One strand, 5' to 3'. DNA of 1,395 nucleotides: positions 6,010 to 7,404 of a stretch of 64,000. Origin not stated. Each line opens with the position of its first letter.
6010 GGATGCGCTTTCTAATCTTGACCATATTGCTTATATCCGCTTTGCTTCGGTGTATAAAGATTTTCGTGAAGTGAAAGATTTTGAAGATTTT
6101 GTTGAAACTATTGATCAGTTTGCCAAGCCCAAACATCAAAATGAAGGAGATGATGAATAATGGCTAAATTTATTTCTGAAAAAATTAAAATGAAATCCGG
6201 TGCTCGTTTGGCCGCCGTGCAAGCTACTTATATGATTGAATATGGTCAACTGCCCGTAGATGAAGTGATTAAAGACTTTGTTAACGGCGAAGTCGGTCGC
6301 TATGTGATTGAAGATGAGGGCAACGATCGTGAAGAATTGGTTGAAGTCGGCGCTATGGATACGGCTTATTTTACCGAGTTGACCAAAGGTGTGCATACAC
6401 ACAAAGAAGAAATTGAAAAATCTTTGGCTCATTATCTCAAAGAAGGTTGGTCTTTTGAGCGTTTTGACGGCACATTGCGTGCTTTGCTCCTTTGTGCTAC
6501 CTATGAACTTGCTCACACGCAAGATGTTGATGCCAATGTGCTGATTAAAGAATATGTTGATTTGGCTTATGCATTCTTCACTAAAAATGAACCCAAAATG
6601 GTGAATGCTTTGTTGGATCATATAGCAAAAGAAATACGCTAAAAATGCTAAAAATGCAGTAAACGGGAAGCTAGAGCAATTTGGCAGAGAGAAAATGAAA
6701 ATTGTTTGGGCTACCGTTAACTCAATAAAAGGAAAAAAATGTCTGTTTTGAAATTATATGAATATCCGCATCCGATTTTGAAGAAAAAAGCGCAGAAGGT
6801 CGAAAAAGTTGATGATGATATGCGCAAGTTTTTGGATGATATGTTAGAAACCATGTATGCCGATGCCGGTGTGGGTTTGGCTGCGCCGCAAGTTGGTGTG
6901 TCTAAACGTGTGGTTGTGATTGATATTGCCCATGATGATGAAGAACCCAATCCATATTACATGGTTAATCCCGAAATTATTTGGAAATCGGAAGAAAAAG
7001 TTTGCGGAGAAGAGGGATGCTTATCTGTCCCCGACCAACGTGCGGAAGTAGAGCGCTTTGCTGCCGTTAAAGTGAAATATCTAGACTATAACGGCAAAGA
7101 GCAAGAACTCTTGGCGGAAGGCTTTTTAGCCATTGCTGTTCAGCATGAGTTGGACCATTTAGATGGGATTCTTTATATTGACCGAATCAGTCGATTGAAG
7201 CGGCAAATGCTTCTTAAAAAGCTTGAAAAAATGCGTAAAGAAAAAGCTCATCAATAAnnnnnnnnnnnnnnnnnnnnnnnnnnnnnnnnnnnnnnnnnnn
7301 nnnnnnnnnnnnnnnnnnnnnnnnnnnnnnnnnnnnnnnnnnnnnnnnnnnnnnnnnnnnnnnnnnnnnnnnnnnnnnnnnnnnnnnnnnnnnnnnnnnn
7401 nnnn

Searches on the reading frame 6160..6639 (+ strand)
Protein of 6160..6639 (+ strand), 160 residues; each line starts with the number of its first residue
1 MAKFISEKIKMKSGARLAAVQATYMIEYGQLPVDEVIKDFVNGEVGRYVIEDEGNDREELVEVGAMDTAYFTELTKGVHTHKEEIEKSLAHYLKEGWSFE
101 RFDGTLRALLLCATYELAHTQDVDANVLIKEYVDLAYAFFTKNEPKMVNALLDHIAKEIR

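Call 61: search_protein_families(library=pfam, proteins=[window:6160-6639:+], max_evalue=0.000001)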
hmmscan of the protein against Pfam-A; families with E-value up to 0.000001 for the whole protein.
window:6160-6639:+ (160 aa): 1 family
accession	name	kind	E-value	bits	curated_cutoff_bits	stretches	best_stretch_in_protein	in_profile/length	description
PF01029.23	NusB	-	5.7e-25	88.7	23.1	1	15-157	3-133/133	NusB family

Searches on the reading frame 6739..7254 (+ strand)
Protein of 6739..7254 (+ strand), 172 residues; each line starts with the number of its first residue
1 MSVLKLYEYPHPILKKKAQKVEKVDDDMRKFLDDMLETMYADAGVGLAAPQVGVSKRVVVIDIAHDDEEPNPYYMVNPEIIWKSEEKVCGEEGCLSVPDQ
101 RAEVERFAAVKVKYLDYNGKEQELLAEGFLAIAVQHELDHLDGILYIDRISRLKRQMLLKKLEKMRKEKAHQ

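Call 61: search_protein_families(library=pfam, proteins=[window:6739-7254:+], max_evalue=0.000001)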
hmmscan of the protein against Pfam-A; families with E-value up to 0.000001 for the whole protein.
window:6739-7254:+ (172 aa): 1 family
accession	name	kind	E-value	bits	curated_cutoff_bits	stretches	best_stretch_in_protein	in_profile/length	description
PF01327.26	Pep_deformylase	-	5.1e-59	198.8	22.8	1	4-155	2-155/156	Polypeptide deformylase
